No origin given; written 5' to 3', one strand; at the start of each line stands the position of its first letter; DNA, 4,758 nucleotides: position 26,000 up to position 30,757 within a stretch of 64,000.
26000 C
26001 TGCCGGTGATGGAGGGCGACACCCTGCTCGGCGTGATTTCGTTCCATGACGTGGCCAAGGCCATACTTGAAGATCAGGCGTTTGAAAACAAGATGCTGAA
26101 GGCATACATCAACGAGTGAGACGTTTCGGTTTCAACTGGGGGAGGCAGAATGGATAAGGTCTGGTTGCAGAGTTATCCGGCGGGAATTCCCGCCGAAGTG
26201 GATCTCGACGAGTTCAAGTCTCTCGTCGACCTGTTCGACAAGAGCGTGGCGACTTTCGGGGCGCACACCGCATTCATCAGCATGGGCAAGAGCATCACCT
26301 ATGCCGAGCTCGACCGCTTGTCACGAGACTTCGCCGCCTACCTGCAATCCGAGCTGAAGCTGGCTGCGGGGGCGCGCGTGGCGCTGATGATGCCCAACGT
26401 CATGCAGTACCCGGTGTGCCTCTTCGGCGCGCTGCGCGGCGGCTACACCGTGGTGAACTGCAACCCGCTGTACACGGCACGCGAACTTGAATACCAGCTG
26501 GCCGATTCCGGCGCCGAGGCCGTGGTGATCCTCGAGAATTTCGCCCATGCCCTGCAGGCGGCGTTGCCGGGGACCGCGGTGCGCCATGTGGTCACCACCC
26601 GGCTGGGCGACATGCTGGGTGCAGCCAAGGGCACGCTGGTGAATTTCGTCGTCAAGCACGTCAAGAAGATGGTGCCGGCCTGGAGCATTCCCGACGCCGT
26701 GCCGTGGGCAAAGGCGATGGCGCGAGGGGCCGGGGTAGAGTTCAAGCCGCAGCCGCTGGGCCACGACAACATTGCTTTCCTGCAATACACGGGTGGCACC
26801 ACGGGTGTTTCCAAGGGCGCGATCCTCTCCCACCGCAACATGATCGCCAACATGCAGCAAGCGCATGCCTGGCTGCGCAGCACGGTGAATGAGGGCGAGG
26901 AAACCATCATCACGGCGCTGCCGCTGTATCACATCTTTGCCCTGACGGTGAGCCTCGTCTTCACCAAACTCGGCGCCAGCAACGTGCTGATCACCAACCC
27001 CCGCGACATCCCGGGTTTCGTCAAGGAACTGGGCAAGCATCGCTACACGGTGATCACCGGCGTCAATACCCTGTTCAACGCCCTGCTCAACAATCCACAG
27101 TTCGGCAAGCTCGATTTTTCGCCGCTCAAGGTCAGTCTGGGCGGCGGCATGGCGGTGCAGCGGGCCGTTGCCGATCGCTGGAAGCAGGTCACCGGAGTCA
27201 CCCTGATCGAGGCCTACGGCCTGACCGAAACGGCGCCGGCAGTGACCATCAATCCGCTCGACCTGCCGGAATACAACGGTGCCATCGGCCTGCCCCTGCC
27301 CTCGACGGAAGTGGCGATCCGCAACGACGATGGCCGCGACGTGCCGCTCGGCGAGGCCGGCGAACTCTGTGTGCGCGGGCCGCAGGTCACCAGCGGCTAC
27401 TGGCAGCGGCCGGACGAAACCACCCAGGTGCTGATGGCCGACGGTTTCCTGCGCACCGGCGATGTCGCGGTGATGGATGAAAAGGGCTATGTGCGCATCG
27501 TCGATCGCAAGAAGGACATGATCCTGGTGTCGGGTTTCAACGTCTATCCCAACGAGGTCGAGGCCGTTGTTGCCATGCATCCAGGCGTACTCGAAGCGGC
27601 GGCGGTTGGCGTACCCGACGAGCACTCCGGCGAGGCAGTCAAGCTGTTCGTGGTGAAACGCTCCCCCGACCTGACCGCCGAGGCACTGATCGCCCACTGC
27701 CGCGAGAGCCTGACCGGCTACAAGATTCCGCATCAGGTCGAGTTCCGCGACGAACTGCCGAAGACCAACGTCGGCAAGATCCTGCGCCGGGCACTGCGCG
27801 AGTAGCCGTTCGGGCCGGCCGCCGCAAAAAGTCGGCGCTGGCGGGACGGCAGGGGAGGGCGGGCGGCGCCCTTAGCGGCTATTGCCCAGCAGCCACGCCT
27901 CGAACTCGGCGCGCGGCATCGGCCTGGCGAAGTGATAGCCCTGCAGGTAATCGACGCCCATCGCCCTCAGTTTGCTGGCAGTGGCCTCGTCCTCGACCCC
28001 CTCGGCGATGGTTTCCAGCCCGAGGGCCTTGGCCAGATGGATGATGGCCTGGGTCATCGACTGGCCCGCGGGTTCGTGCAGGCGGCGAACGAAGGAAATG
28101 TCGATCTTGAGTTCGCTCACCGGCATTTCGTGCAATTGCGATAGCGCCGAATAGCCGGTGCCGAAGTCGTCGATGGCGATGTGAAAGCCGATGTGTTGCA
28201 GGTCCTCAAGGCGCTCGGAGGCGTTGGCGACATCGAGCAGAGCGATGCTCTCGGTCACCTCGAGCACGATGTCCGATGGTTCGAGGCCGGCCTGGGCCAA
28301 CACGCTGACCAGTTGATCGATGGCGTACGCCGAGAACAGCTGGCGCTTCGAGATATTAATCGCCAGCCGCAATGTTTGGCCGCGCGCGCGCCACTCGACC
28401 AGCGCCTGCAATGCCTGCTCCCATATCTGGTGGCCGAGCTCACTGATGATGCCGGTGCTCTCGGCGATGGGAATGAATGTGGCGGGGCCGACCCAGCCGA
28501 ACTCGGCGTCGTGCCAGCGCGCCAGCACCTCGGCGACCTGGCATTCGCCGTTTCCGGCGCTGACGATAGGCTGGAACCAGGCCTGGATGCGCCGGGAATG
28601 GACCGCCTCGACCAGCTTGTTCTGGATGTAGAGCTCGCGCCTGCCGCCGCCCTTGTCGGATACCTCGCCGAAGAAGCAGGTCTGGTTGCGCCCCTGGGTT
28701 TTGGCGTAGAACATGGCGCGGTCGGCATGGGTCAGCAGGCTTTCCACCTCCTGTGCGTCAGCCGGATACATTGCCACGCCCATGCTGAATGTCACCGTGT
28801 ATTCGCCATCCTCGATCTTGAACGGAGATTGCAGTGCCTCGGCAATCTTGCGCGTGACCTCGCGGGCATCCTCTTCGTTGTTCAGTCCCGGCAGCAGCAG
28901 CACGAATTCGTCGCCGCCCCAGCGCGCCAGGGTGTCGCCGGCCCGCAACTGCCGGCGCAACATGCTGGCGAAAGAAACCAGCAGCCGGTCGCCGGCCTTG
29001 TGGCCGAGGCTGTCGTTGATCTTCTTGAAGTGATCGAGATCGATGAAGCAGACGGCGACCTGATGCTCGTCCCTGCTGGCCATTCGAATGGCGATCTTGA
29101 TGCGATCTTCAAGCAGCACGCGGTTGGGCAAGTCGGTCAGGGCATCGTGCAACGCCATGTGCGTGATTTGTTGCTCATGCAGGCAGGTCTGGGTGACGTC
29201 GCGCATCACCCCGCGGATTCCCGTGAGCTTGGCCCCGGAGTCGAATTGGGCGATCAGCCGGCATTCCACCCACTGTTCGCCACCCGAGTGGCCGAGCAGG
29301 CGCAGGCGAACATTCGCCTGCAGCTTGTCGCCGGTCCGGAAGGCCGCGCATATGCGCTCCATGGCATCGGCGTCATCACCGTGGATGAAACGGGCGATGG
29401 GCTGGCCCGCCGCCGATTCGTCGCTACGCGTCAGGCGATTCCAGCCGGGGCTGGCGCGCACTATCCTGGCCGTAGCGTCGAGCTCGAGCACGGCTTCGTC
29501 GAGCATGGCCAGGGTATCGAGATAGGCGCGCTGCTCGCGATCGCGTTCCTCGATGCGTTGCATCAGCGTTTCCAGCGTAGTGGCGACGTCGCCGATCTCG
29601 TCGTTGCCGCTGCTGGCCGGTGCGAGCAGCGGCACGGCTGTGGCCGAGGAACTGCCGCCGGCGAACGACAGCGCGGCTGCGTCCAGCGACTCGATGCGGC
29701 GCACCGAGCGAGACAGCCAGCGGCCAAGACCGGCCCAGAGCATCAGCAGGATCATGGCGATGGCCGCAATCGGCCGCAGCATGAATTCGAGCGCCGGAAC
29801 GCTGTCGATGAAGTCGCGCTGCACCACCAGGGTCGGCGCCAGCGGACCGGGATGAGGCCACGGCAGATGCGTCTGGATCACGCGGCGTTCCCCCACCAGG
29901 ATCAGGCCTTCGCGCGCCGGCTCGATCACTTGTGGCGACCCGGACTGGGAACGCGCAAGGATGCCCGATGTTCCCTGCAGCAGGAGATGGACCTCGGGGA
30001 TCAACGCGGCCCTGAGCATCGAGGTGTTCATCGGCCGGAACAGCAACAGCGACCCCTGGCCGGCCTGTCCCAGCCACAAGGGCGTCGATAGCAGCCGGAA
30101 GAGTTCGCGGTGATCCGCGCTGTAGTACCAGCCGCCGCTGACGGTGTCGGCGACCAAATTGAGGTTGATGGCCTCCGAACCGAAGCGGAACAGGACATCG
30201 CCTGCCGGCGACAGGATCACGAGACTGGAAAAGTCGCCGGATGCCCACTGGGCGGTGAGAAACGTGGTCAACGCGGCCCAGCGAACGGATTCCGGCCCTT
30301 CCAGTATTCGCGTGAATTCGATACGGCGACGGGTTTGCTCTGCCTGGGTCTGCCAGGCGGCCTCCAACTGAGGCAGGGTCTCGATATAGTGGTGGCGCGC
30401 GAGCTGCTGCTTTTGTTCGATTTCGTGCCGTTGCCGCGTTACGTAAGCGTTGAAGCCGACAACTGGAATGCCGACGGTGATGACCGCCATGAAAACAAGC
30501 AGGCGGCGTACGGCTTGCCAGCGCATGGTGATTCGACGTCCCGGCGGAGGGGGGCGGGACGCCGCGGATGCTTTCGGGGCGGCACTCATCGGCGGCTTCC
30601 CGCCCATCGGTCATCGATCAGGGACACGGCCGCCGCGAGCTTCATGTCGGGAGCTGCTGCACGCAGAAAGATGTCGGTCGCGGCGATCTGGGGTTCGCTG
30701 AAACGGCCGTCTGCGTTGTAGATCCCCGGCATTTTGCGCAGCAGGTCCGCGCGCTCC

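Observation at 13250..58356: Over-represented 23-nt word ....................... embedded in unrelated genes in three coding registers (uptake-signal-like or genome-architecture motif)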

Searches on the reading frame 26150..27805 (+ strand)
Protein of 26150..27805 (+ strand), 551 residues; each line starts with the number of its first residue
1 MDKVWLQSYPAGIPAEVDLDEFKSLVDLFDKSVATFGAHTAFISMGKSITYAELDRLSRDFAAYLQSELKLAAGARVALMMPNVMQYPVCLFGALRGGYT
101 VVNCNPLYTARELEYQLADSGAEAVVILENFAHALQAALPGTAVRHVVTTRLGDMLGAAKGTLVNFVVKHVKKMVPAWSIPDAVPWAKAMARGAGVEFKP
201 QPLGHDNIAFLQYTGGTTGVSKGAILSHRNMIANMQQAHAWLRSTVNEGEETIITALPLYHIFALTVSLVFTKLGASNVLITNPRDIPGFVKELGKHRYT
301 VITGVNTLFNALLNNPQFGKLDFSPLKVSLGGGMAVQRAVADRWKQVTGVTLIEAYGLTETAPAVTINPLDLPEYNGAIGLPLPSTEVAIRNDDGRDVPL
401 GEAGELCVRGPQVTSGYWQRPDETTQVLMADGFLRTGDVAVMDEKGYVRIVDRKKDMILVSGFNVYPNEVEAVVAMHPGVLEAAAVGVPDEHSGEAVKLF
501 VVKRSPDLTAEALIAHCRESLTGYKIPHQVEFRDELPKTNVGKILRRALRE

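Call 8: search_protein_families(library=pfam, proteins=[window:26150-27805:+])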
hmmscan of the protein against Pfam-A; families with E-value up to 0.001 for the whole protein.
window:26150-27805:+ (551 aa): 2 families
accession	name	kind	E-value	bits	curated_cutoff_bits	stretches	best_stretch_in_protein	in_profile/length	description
PF00501.34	AMP-binding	-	4.6e-90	302.6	29.9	1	29-418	1-384/384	AMP-binding enzyme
PF13193.12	AMP-binding_C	-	1.1e-20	74.7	24.5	1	469-543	1-76/76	AMP-binding enzyme C-terminal domain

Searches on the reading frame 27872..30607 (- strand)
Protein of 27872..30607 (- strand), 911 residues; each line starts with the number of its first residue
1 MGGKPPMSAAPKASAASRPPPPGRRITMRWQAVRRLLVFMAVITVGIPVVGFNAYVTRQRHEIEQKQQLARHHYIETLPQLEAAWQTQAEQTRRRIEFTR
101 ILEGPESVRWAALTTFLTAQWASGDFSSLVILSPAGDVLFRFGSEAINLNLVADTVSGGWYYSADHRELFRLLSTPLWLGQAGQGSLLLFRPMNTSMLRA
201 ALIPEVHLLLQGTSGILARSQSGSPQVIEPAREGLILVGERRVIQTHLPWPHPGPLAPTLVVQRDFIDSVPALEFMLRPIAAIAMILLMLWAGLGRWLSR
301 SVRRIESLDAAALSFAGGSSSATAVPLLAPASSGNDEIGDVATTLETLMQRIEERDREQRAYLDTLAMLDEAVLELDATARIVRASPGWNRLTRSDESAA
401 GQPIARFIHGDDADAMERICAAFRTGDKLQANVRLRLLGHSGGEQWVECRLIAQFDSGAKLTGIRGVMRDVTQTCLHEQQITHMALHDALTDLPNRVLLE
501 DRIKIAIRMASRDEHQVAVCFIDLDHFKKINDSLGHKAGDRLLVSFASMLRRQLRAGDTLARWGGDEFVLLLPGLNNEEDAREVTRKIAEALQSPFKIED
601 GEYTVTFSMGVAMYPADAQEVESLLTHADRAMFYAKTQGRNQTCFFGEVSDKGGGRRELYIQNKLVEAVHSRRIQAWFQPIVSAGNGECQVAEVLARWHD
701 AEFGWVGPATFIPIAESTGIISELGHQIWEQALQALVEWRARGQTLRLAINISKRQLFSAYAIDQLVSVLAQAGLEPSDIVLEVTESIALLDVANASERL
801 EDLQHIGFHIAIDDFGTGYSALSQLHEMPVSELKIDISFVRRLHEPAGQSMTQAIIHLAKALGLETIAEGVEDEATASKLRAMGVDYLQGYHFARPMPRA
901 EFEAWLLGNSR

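Call 8: search_protein_families(library=pfam, proteins=[window:27872-30607:-])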
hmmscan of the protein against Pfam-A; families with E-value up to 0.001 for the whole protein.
window:27872-30607:- (911 aa): 6 families
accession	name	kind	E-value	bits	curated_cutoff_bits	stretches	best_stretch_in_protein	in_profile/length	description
PF00563.25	EAL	-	1.8e-67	227.6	31.3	1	663-896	2-236/236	EAL domain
PF00990.26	GGDEF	-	9.8e-51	172.2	23.8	1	485-642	1-161/161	Diguanylate cyclase, GGDEF domain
PF13426.13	PAS_9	-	1.3e-11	45.1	27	1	371-473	2-103/103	PAS domain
PF08448.16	PAS_4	-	4.6e-05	24.1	23.1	1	369-473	4-107/110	PAS fold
PF00989.32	PAS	-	7.6e-05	23.1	22.6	1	369-471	10-113/113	PAS fold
PF00672.30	HAMP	-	0.0002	22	25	1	298-354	2-53/53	HAMP domain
